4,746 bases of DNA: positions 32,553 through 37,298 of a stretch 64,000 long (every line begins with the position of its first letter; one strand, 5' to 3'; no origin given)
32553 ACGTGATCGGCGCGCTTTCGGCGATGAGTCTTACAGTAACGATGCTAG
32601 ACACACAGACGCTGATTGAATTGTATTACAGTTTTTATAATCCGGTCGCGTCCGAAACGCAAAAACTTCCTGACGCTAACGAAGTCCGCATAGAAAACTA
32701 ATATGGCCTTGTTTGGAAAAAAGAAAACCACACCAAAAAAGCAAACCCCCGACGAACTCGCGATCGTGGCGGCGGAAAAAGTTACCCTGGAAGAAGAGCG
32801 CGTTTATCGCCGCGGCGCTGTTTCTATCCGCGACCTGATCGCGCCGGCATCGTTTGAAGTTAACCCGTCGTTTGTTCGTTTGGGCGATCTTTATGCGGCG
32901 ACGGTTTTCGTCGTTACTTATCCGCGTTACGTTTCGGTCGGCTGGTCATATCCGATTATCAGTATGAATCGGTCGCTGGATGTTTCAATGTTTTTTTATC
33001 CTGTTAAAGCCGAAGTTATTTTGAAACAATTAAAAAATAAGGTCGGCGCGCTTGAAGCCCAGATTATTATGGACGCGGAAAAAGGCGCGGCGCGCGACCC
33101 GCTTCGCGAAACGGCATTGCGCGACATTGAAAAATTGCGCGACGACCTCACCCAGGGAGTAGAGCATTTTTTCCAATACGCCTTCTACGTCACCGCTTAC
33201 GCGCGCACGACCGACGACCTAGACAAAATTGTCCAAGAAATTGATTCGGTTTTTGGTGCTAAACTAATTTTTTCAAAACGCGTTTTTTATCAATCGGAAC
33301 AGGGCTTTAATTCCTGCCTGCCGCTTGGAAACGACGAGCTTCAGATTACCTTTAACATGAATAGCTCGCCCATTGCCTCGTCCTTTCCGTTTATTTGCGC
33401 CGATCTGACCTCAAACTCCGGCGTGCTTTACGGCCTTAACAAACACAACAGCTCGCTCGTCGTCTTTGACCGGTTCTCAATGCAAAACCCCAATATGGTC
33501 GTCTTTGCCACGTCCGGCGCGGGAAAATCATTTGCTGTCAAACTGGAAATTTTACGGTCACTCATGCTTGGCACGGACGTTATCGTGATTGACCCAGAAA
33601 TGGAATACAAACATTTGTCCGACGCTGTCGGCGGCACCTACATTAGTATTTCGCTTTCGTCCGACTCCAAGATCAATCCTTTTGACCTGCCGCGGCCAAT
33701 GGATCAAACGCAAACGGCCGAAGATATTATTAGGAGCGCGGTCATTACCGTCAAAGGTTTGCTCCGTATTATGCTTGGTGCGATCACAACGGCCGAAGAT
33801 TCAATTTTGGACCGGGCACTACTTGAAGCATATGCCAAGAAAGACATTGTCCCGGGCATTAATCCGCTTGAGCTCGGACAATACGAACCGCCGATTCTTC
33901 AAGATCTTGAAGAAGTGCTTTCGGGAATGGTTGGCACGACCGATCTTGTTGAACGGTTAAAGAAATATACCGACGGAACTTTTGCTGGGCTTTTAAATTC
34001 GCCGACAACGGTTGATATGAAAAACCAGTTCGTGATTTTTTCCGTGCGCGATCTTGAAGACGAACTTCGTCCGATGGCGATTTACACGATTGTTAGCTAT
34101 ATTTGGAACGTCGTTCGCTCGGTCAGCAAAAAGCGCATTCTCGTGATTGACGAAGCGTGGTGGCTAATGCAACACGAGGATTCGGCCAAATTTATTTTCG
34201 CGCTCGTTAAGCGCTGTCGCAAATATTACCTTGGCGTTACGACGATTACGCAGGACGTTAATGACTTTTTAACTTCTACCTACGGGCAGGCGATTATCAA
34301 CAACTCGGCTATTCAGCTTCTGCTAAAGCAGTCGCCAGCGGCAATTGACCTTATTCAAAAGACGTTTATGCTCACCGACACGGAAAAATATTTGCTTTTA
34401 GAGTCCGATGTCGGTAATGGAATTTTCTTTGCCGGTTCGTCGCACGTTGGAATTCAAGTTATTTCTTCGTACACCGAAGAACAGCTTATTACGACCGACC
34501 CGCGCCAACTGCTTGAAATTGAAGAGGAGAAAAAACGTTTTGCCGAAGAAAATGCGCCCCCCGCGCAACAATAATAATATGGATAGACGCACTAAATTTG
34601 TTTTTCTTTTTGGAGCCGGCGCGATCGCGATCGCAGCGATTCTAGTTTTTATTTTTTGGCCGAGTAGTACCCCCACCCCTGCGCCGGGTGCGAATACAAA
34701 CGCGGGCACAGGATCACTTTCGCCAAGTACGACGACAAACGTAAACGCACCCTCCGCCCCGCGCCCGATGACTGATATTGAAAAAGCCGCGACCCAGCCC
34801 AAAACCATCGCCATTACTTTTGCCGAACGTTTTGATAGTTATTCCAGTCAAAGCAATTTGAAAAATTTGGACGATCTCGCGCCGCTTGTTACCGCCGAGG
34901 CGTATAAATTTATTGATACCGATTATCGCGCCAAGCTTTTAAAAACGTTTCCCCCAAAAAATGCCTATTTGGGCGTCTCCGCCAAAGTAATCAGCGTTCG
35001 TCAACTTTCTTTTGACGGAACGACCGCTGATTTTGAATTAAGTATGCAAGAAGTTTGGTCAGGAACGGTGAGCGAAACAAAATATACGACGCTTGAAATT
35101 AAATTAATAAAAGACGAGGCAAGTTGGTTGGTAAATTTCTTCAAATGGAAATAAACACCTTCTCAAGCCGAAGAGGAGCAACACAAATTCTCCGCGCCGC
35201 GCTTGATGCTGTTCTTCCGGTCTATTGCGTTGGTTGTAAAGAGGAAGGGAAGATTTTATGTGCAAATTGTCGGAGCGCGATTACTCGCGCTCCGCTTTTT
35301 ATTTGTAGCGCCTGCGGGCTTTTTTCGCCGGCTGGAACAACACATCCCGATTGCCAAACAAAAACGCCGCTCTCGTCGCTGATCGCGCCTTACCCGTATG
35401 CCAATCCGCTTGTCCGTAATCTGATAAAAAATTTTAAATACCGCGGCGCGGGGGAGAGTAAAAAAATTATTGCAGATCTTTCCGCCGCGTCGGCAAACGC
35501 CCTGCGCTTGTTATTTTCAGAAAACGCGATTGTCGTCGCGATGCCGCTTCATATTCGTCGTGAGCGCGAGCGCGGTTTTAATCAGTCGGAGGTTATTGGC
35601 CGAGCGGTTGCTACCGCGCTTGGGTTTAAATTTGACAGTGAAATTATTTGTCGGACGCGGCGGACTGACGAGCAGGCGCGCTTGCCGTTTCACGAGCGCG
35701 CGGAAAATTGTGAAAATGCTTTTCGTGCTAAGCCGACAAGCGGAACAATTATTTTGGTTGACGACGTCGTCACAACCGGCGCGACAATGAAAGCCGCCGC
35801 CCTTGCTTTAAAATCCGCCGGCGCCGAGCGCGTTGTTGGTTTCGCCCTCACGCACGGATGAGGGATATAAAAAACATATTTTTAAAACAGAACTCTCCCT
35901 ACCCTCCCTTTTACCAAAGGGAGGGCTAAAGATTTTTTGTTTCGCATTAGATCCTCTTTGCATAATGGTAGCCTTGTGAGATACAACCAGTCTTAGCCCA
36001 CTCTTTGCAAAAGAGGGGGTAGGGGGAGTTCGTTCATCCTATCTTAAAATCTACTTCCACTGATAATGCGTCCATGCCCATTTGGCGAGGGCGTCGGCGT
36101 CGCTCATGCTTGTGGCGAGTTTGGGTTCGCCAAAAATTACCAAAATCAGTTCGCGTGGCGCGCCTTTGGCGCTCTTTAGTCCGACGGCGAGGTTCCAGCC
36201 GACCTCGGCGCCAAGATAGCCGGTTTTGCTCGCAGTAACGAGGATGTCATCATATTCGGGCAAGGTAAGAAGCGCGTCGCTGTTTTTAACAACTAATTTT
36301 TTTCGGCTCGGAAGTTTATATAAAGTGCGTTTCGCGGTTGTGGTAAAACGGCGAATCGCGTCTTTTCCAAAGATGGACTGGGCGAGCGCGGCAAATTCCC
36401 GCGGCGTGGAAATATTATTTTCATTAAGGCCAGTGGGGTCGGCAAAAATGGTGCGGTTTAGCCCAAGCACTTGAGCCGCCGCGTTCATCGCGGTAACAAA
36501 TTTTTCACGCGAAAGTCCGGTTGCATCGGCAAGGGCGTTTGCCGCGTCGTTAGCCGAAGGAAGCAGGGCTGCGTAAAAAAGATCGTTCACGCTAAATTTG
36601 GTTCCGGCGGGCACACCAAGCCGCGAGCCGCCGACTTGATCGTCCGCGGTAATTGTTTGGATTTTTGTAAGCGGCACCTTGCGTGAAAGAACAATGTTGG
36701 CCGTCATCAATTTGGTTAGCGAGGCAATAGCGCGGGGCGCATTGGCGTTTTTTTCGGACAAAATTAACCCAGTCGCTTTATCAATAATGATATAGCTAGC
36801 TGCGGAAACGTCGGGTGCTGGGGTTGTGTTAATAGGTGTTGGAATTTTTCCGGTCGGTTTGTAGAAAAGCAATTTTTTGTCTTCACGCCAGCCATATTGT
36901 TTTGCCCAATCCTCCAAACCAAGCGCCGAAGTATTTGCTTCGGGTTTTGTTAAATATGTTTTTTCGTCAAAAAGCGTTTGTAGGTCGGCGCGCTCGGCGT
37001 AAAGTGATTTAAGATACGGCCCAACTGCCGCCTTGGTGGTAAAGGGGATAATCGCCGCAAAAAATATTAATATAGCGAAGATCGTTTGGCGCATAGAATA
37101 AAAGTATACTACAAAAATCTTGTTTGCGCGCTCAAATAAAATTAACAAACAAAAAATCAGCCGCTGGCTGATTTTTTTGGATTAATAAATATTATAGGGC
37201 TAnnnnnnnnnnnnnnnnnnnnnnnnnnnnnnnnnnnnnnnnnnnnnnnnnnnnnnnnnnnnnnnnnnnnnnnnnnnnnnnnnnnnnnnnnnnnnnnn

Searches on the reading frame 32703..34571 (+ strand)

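Call 86: search_protein_families(library=pfam, proteins=[window:32703-34571:+], max_evalue=0.0001)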
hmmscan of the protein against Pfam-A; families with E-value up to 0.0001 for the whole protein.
window:32703-34571:+ (623 aa): 3 families
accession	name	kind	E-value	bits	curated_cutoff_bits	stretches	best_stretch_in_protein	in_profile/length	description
PF19044.6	P-loop_TraG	-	1.5e-32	113.2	25.8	1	259-567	26-344/413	TraG P-loop domain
PF12846.13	AAA_10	-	3.6e-11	43.2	27.5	1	261-342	20-109/362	AAA-like domain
PF01935.23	DUF87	-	6.7e-08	33.3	23.2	1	264-329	25-92/220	Helicase HerA, central domain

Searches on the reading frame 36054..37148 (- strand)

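Call 86: search_protein_families(library=pfam, proteins=[window:36054-37148:-], max_evalue=0.0001)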
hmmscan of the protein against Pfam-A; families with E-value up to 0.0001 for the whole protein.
window:36054-37148:- (365 aa): 2 families
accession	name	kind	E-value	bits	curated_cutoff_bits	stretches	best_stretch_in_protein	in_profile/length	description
PF00768.25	Peptidase_S11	-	2.7e-41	142.1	27.6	1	108-341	4-237/239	D-alanyl-D-alanine carboxypeptidase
PF13354.11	Beta-lactamase2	-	8e-10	38.8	22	1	134-339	16-213/214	Beta-lactamase enzyme family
